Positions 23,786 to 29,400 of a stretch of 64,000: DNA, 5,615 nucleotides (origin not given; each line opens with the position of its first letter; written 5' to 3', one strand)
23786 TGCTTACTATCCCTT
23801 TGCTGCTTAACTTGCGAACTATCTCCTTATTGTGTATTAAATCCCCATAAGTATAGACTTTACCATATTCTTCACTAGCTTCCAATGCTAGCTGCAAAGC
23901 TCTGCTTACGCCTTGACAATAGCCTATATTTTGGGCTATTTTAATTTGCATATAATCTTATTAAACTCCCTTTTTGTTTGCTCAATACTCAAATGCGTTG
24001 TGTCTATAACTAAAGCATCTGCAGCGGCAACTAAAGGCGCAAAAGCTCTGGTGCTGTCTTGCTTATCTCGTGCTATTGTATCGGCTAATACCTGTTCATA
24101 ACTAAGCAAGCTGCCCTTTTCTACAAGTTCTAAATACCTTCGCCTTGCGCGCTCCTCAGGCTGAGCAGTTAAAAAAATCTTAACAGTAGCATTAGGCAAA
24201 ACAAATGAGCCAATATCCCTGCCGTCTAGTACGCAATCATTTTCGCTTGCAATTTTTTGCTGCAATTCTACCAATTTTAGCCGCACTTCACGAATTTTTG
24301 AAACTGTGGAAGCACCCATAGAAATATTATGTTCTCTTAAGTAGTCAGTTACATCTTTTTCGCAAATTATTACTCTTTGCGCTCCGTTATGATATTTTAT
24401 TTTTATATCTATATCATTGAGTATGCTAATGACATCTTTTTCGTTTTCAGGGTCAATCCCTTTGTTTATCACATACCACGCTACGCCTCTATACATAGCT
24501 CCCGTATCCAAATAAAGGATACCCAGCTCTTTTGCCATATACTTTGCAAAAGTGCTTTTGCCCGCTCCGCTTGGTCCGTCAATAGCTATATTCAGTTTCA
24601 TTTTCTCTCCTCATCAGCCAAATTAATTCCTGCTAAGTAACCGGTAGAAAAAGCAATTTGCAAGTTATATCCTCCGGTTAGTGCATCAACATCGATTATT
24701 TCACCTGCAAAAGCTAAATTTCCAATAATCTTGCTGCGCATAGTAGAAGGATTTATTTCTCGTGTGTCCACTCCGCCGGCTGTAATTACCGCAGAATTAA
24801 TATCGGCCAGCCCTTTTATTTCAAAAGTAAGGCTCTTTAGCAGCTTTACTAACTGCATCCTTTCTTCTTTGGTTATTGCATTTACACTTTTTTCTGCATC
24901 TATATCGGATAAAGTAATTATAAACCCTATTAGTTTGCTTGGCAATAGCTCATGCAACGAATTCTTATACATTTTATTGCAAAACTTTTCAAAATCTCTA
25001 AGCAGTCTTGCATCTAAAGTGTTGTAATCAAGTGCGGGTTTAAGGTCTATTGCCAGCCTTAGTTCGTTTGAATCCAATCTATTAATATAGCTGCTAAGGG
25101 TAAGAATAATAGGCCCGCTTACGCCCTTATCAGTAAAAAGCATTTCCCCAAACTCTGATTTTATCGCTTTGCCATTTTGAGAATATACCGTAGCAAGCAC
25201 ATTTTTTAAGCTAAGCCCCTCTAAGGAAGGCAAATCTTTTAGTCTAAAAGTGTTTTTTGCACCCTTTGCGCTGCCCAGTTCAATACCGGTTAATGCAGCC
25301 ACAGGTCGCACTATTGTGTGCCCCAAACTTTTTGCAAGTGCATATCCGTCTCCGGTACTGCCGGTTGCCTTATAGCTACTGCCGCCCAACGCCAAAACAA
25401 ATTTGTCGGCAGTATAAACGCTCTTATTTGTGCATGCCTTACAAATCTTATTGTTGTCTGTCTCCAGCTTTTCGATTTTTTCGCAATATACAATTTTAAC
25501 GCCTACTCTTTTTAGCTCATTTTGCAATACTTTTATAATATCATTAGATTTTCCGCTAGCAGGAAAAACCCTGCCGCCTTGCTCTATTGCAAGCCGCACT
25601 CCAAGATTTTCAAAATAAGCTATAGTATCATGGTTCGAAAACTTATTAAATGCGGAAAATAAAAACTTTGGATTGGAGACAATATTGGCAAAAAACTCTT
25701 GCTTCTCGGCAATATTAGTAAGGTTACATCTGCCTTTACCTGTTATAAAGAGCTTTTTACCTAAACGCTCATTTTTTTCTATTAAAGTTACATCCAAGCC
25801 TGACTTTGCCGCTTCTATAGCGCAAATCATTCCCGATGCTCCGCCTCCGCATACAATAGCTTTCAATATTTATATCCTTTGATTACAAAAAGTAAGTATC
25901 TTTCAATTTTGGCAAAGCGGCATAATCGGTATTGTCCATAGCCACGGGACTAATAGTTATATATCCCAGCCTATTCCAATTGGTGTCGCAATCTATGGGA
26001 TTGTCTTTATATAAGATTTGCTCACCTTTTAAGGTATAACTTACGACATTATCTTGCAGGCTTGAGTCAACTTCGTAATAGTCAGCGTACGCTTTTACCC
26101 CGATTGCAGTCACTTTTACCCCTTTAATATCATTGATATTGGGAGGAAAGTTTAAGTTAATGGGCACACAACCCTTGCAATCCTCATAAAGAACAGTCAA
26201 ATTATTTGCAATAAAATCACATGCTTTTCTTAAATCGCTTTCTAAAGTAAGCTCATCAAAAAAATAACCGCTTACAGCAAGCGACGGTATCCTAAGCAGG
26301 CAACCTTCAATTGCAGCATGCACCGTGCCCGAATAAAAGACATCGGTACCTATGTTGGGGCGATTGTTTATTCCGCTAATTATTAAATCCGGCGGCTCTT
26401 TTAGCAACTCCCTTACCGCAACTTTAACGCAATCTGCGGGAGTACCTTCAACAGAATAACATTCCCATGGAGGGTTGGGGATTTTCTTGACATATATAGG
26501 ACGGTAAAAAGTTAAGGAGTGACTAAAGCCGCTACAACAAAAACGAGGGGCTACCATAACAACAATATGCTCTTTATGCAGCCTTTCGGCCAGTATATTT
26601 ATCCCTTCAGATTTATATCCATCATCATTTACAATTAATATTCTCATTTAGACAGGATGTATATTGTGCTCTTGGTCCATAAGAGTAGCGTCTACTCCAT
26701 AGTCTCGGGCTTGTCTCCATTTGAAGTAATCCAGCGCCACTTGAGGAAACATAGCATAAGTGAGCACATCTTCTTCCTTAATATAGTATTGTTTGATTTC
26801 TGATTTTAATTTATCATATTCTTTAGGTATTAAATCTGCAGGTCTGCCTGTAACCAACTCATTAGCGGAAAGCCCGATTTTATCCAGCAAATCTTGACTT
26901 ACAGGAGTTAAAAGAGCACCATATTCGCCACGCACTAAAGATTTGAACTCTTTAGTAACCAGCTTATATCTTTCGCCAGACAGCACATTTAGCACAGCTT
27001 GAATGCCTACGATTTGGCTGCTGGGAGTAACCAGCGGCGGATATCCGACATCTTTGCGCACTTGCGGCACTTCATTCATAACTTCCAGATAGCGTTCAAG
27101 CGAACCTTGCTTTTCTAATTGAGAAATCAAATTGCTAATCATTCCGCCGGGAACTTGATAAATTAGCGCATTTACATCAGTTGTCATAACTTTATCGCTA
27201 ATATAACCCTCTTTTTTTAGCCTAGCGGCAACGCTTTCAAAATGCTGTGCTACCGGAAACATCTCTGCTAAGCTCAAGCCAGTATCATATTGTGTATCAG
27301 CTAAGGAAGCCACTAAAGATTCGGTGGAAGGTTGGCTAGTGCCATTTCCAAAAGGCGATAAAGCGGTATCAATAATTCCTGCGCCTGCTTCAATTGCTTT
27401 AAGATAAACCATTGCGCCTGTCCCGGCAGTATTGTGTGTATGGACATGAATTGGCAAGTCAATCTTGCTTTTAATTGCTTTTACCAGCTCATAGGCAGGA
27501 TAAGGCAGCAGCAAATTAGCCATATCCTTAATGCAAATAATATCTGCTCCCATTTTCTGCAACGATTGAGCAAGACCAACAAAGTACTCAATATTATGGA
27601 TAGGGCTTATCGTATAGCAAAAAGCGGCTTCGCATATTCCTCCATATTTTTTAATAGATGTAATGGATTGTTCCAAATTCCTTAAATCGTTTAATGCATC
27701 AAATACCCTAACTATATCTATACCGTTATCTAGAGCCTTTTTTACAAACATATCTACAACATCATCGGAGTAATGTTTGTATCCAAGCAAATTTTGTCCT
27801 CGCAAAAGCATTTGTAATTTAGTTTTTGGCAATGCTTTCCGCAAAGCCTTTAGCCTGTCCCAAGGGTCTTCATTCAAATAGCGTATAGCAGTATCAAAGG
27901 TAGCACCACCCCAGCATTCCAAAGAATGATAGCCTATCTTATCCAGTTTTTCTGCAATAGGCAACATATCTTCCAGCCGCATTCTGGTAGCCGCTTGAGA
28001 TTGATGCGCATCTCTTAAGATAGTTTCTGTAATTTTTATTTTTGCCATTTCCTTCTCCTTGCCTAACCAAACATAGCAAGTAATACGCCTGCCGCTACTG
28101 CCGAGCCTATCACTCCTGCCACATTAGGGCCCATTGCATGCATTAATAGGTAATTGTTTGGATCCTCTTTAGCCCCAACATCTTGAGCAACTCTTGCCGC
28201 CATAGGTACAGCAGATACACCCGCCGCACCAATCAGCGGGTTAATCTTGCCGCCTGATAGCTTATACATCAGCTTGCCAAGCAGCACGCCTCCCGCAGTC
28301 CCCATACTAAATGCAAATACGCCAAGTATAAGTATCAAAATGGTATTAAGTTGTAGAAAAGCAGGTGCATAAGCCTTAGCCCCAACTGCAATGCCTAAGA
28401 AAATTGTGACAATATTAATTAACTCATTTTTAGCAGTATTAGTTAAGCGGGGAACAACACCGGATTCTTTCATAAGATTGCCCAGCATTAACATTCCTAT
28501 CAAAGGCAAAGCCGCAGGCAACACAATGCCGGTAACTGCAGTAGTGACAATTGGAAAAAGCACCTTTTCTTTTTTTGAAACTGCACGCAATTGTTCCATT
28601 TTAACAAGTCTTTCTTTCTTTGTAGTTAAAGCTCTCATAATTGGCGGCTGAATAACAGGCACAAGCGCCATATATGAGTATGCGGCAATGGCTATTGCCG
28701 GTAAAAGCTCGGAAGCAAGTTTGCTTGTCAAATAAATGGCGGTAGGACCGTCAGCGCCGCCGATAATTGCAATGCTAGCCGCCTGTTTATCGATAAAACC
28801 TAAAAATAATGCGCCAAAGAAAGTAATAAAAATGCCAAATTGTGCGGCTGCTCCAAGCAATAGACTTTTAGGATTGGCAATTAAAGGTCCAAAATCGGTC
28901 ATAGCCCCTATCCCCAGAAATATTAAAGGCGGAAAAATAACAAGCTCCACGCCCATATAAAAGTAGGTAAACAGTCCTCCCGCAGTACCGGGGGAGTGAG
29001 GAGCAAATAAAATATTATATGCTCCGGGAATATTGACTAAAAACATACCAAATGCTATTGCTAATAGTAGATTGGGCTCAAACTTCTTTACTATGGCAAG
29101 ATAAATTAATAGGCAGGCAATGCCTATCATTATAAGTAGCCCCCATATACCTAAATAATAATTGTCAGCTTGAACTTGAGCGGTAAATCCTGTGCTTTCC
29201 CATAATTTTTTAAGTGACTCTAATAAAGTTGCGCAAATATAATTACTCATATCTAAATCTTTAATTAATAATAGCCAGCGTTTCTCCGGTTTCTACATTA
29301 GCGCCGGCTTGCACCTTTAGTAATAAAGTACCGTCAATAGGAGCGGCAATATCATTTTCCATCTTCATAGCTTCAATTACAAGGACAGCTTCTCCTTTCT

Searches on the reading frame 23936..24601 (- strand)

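Call 78: search_protein_families(library=pfam, proteins=[window:23936-24601:-], max_evalue=0.00001)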
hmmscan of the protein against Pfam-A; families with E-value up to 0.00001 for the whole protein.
window:23936-24601:- (221 aa): 3 families
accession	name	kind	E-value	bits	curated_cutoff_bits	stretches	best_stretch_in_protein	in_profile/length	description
PF02224.24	Cytidylate_kin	-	6.4e-70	235.6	26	1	5-209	1-201/211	Cytidylate kinase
PF13189.12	Cytidylate_kin2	-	2.8e-09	37.8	28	1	4-154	1-127/176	Cytidylate kinase-like family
PF13238.12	AAA_18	-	1.7e-08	35.4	29.4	1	5-154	1-107/128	AAA domain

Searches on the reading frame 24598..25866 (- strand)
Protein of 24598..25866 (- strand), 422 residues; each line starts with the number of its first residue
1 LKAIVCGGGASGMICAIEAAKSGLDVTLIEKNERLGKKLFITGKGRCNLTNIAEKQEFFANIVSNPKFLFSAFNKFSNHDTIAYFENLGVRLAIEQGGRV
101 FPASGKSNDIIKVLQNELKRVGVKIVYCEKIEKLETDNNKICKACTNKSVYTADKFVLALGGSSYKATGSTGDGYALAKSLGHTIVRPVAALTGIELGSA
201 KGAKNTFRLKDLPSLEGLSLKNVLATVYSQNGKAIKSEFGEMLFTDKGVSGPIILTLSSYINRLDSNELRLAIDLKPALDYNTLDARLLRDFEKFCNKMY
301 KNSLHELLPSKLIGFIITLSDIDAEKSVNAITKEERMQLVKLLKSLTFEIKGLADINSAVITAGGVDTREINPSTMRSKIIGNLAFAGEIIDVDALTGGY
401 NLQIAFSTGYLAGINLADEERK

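Call 78: search_protein_families(library=pfam, proteins=[window:24598-25866:-], max_evalue=0.00001)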
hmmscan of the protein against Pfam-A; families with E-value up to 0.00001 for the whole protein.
window:24598-25866:- (422 aa): 9 families
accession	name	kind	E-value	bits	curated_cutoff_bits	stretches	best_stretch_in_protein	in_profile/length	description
PF03486.20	HI0933_like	-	3.7e-84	282.4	50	1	2-413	2-242/244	HI0933-like protein Rossmann domain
PF22780.1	HI0933_like_1st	-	1.1e-34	120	27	1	213-360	17-164/165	HI0933-like protein barrel and H2TH domain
PF07992.20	Pyr_redox_2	-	3.3e-10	40.3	26.1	0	2-36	144-178/291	Pyridine nucleotide-disulphide oxidoreductase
PF01266.30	DAO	-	3.1e-09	37.2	27.9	1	3-36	2-35/353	FAD dependent oxidoreductase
PF01134.28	GIDA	-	2.3e-08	33.9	22.1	0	3-36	2-29/391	Glucose inhibited division protein A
PF12831.13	FAD_oxidored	-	6.6e-08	32.7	27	1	4-36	3-35/416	FAD dependent oxidoreductase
PF00890.30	FAD_binding_2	-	9.2e-08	32.1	20.4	1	3-42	2-41/414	FAD binding domain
PF00070.33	Pyr_redox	-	2.7e-07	31.4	22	0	2-37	1-36/82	Pyridine nucleotide-disulphide oxidoreductase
PF13450.12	NAD_binding_8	-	7.2e-07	29.8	21.9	1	6-36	2-32/68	NAD(P)-binding Rossmann-like domain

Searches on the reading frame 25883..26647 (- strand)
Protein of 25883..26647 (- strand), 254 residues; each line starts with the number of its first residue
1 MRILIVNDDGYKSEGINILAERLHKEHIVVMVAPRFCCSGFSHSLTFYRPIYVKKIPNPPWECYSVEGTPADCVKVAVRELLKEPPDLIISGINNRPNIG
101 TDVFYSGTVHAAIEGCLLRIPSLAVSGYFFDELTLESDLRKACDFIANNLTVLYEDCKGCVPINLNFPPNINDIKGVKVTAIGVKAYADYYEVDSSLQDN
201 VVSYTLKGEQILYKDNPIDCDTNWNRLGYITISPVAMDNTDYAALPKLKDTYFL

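Call 78: search_protein_families(library=pfam, proteins=[window:25883-26647:-], max_evalue=0.00001)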
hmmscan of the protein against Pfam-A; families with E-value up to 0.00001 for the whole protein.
window:25883-26647:- (254 aa): 1 family
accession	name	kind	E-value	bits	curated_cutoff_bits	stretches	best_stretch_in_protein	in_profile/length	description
PF01975.23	SurE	-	3.4e-50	170.9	22.1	1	3-188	1-188/189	Survival protein SurE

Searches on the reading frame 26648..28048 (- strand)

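Call 78: search_protein_families(library=pfam, proteins=[window:26648-28048:-], max_evalue=0.00001)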
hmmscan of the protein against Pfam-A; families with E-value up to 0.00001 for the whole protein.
window:26648-28048:- (466 aa): 2 families
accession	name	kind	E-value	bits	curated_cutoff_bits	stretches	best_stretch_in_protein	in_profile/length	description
PF02436.23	PYC_OADA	-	5.1e-48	163.9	27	1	296-447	3-166/201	Conserved carboxylase domain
PF00682.25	HMGL-like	-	2e-18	67.2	29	1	3-267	1-257/260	HMGL-like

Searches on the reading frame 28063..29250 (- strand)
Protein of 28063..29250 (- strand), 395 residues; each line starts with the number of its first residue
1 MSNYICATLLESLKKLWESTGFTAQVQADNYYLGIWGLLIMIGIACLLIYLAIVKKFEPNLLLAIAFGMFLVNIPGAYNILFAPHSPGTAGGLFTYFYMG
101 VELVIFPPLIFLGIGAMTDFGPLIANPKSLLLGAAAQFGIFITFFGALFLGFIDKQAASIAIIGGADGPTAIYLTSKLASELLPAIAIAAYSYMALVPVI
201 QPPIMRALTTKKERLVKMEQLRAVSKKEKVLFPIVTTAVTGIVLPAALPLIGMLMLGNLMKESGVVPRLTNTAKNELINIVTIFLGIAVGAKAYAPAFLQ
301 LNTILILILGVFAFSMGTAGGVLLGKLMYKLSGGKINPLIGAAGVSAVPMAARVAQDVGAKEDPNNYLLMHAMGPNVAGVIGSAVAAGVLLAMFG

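Call 78: search_protein_families(library=pfam, proteins=[window:28063-29250:-], max_evalue=0.00001)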
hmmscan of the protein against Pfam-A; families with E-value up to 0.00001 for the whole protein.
window:28063-29250:- (395 aa): 1 family
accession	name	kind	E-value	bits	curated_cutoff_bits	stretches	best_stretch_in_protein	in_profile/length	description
PF03977.18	OAD_beta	-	4.9e-156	519.6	31.6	1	39-394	3-349/349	Na+-transporting oxaloacetate decarboxylase beta subunit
